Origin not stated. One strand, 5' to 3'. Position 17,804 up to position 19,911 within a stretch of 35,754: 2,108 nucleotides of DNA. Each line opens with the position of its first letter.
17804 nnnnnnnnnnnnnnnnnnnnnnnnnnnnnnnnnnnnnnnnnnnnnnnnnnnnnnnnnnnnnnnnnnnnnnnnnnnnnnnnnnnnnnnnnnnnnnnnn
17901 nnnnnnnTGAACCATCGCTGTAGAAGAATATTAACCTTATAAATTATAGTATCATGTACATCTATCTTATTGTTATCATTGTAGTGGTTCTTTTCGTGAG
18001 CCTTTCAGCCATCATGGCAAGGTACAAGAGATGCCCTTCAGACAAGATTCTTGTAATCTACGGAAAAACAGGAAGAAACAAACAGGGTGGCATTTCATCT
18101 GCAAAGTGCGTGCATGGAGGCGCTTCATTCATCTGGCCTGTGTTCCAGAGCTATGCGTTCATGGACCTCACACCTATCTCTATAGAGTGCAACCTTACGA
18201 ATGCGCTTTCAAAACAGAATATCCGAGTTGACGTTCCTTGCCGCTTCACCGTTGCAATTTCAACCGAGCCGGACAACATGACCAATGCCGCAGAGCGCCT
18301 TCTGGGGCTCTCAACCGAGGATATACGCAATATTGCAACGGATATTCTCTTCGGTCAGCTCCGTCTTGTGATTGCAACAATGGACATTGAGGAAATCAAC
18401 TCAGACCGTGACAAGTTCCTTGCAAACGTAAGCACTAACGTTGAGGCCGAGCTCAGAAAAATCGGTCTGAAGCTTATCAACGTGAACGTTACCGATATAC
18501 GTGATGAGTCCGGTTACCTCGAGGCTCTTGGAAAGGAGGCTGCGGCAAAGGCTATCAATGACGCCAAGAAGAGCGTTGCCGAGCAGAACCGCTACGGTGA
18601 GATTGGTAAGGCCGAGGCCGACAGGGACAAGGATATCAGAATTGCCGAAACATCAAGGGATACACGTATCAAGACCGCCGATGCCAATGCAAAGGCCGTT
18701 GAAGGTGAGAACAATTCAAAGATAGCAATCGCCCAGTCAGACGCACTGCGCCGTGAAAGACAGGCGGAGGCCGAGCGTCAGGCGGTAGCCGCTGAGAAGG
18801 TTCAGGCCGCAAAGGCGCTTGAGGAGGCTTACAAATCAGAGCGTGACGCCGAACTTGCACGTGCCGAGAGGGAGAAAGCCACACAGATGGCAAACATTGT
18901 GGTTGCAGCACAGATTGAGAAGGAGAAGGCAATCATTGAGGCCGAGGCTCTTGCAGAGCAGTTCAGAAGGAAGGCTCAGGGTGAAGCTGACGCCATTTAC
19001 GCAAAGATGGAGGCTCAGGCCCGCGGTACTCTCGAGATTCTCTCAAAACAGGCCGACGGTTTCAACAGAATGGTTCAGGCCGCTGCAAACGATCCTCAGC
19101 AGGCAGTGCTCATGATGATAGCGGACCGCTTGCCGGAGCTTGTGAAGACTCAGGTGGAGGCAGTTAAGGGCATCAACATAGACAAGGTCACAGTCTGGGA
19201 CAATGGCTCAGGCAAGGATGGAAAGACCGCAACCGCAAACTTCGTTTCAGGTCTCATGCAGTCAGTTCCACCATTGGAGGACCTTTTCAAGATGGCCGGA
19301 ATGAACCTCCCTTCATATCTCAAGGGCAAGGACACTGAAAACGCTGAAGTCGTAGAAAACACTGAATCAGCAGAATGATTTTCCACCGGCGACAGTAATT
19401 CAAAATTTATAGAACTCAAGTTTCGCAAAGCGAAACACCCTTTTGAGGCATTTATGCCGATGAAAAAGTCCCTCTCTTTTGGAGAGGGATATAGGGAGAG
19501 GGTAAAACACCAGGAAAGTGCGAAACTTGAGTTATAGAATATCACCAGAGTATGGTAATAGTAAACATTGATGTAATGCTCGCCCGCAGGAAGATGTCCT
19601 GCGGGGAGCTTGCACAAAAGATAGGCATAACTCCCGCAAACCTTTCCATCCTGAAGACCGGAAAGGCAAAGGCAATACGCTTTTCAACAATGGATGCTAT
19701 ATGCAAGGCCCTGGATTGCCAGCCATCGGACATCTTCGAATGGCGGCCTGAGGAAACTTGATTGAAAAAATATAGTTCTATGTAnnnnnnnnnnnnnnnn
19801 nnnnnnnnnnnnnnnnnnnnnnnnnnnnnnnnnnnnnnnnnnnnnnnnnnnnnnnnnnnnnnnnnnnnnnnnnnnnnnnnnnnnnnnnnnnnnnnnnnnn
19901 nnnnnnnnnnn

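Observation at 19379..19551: Inverted-repeat-bounded 130-bp cassette between flotillin and the XRE regulator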

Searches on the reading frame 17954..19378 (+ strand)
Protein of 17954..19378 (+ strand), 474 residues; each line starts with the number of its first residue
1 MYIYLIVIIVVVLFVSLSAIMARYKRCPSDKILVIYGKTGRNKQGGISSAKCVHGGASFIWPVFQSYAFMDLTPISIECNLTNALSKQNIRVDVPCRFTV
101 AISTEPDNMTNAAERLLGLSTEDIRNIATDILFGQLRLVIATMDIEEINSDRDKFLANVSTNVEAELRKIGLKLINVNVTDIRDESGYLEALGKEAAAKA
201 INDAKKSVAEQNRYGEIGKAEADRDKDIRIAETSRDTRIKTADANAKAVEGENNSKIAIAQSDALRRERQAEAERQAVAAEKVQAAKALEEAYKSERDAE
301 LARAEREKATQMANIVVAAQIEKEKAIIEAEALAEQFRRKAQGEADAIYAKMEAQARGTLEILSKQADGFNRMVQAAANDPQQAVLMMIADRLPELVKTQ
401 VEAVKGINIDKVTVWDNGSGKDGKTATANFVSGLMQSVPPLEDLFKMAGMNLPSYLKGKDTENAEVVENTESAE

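Call 17: search_protein_families(library=pfam, proteins=[window:17954-19378:+])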
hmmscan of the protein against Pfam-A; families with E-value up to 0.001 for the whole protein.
window:17954-19378:+ (474 aa): 1 family
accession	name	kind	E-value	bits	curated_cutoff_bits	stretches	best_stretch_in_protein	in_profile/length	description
PF01145.31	Band_7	-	1.9e-28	100.1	23.6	1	29-212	5-175/176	SPFH domain / Band 7 family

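Call 64: find_encoding_contigs(protein=window:17954-19378:+, flank=2500, max_places=10)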
Protein window:17954-19378:+ (474 aa): 1 contig read that carries it; 1 place shown.
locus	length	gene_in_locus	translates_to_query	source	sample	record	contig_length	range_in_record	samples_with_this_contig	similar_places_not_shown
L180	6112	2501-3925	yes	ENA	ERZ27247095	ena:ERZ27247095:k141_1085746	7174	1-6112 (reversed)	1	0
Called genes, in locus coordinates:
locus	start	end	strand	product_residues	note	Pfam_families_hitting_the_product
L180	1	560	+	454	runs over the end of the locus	PF01841:Transglut_core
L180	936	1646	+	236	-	PF04402:SIMPL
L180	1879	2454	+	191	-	-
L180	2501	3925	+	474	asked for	PF01145:Band_7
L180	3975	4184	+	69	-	PF13443:HTH_26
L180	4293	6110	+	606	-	?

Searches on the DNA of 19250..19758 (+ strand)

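Call 5: search_rna_families(source=window, start=19250, end=19700, threshold=evalue, max_evalue=10)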
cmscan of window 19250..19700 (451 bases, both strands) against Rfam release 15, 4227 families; matches with E-value up to 10: 4.
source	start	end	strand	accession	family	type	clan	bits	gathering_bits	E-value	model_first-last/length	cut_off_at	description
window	19459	19517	+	RF00736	mir-320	Gene; miRNA;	-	19.1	55.5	0.091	1-76/76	no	mir-320 microRNA precursor family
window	19647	19671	+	RF03111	Zeta-pan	Gene; sRNA;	-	18.3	56.7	0.77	1-50/50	no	Zeta-pan RNA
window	19419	19490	+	RF00329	snoZ162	Gene; snRNA; snoRNA; CD-box;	-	15.3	45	5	1-88/88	no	Small nucleolar RNA Z162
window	19528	19588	-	RF00751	mir-12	Gene; miRNA;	-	13.9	55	8.7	1-74/74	no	mir-12 microRNA precursor family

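Call 33: search_dna_similar(query=window:19405-19541:+, collection=plasmids, mode=distant, max_evalue=10, max_rows=30)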
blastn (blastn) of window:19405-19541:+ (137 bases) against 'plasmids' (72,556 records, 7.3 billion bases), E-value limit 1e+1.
Records with a match: 1; places in all: 1; records where one place covers at least 80% of the query: 0.
Best place of each record, by identity: 80-90% 1.
By first word of the organism name: Leptolyngbya 1.
By predicted mobility (MOB-suite, as given by PLSDB): non-mobilizable 1.
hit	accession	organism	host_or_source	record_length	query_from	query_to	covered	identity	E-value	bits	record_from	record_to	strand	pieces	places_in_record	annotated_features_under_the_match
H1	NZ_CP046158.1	Leptolyngbya sp. BL0902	cell culture,open pond on an algae farm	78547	61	98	28%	85.7%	2e-3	49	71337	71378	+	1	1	none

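Call 34: search_dna_similar(query=L010:2915-2980:+, collection=plasmids, mode=distant, max_evalue=10, max_rows=30)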
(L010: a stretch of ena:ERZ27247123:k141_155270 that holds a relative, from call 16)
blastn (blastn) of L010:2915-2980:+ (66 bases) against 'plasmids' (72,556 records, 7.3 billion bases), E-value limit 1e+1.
Records with a match: 85; places in all: 85; records where one place covers at least 80% of the query: 0.
Best place of each record, by identity: >=99% 13; 95-99% 48; 90-95% 13; 80-90% 11.
By first word of the organism name: Piscirickettsia 36; Legionella 7; Bacillus 7; Enterococcus 7; Borreliella 7; Klebsiella 6; Clostridium 4; Enterobacter 4; Aureibacter 1; Annamia 1; and 5 more.
By predicted mobility (MOB-suite, as given by PLSDB): non-mobilizable 64; conjugative 15; mobilizable 6.
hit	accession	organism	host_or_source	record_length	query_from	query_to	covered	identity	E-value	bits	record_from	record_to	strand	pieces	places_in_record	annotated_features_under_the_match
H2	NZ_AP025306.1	Aureibacter tunicatorum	-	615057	28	65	58%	84.2%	4e-1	39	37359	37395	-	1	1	DUF4349 domain-containing protein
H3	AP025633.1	Annamia dubia NIES-4383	-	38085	18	50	50%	85.3%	5e+0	37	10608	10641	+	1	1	hypothetical protein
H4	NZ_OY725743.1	Monoglobus pectinilyticus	-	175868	24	53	45%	86.7%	2e+0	37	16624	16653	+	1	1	DUF1858 domain-containing protein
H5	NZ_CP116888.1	Aneurinibacillus sp. Ricciae_BoGa-3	whole organism,Plant material,Lab grown ...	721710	35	63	44%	89.7%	4e-1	40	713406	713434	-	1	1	transcriptional regulator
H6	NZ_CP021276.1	Legionella pneumophila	Homo sapiens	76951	18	46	44%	86.2%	5e+0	36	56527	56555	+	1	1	none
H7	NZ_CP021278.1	Legionella pneumophila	Homo sapiens,sputum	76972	18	46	44%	86.2%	5e+0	36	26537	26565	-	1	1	none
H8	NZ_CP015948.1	Legionella pneumophila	Isolate,environmental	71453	18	46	44%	86.2%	5e+0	36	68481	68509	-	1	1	none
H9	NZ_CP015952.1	Legionella pneumophila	Isolate,environmental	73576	18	46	44%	86.2%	5e+0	36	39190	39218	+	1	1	none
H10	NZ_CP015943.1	Legionella pneumophila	Isolate,clinical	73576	18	46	44%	86.2%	5e+0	36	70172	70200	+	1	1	none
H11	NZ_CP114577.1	Legionella pneumophila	cell culture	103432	18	46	44%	86.2%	5e+0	36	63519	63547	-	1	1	none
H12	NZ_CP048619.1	Legionella pneumophila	-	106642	18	46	44%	86.2%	5e+0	36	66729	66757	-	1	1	none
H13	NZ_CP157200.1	Pontimicrobium sp. SW4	pure culture,sea water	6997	27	52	39%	92.3%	5e+0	36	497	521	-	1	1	none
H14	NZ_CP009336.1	Bacillus thuringiensis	-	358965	24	48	38%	92.0%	2e+0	37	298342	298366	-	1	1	non-ribosomal peptide synthetase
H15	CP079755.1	Klebsiella grimontii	cell culture,urine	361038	24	48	38%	92.0%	2e+0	37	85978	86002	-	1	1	amino acid adenylation domain-containing protein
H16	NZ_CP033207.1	Enterococcus faecium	Homo sapiens,urine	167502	31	54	36%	91.7%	5e+0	36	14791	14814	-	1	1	beta-galactosidase family protein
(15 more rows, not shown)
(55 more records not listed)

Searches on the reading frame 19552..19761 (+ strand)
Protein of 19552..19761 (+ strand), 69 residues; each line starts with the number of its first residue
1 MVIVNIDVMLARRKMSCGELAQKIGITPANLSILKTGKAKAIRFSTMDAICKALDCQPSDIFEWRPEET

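Call 16: find_encoding_contigs(protein=window:19552-19758:+, flank=3000, max_places=10)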
Protein seq(69 aa) (69 aa): 23 contigs read that carry it; 10 places shown.
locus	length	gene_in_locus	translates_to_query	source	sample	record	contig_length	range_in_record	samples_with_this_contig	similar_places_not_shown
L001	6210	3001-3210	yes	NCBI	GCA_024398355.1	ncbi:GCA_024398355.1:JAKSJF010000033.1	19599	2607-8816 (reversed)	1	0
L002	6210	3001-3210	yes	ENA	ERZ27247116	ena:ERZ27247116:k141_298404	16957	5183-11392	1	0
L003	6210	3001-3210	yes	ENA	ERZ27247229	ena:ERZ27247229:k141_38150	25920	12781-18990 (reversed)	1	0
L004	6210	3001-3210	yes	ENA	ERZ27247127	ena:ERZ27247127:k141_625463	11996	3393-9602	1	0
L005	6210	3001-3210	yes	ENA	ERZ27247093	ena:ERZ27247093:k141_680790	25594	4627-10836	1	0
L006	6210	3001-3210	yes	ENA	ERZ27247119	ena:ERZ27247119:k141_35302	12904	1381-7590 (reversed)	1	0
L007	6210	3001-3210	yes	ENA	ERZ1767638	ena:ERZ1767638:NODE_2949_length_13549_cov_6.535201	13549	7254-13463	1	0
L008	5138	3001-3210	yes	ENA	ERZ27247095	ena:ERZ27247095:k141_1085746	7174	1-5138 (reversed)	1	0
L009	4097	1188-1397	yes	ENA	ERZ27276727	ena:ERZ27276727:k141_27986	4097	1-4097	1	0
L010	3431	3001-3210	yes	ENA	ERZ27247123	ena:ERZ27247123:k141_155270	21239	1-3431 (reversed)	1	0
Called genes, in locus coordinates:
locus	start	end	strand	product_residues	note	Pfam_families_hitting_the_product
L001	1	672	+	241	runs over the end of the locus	PF04402:SIMPL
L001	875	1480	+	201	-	-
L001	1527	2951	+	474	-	PF01145:Band_7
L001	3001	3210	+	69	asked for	PF13443:HTH_26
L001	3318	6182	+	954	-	PF00675:Peptidase_M16, PF05193:Peptidase_M16_C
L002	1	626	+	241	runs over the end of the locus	PF04402:SIMPL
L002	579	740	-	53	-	-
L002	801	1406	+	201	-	-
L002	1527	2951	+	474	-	PF01145:Band_7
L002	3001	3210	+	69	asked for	PF13443:HTH_26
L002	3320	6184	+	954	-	PF00675:Peptidase_M16, PF05193:Peptidase_M16_C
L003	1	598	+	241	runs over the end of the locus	PF04402:SIMPL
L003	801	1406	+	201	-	-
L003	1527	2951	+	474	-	PF01145:Band_7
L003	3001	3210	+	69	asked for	PF13443:HTH_26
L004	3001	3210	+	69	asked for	PF13443:HTH_26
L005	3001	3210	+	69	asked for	PF13443:HTH_26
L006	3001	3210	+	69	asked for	PF13443:HTH_26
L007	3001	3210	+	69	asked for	PF13443:HTH_26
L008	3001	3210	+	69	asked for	PF13443:HTH_26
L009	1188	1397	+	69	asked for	PF13443:HTH_26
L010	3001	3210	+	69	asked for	PF13443:HTH_26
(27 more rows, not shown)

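Call 17: search_protein_families(library=pfam, proteins=[window:19552-19761:+])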
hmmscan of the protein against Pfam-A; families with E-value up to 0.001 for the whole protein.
window:19552-19761:+ (69 aa): 2 families
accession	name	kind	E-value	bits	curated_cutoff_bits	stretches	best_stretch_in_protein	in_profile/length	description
PF13443.12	HTH_26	-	4e-23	81.9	22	1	5-67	1-63/63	Cro/C1-type HTH DNA-binding domain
PF01381.28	HTH_3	-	0.0002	21.8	23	1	13-60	8-54/55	Helix-turn-helix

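Call 77: list_cluster_members(proteins=[window:19552-19758:+, L001:1527-2948:+, L001:3318-6179:+])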
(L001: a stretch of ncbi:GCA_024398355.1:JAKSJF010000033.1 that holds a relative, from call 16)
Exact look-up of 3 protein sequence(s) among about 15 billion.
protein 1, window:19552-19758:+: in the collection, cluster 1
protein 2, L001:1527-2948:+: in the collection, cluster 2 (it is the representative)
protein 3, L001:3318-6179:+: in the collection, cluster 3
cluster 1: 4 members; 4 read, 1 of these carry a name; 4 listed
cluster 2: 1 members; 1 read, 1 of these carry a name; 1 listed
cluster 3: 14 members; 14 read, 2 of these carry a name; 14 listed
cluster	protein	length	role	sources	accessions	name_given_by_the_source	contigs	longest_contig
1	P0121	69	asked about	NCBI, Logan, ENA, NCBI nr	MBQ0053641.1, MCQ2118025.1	MAG: helix-turn-helix transcriptional regulator [Bacteroidales bacterium] | helix-turn-helix transcriptional regulator [Candidatus Egerieousia equi]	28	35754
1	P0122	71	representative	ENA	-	-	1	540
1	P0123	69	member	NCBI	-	-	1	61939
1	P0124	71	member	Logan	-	-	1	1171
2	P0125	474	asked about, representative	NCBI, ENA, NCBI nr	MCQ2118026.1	MAG: flotillin family protein [Bacteroidales bacterium] | flotillin family protein [Bacteroidales bacterium]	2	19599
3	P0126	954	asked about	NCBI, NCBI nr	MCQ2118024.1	MAG: insulinase family protein [Bacteroidales bacterium] | insulinase family protein [Bacteroidales bacterium]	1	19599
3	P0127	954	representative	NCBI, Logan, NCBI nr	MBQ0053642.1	MAG: insulinase family protein [Bacteroidales bacterium] | insulinase family protein [Candidatus Egerieousia equi]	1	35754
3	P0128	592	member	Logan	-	-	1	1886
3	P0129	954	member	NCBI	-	-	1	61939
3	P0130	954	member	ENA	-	-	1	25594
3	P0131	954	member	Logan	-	-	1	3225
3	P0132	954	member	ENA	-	-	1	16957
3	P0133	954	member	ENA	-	-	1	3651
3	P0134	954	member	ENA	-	-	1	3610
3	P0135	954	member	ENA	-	-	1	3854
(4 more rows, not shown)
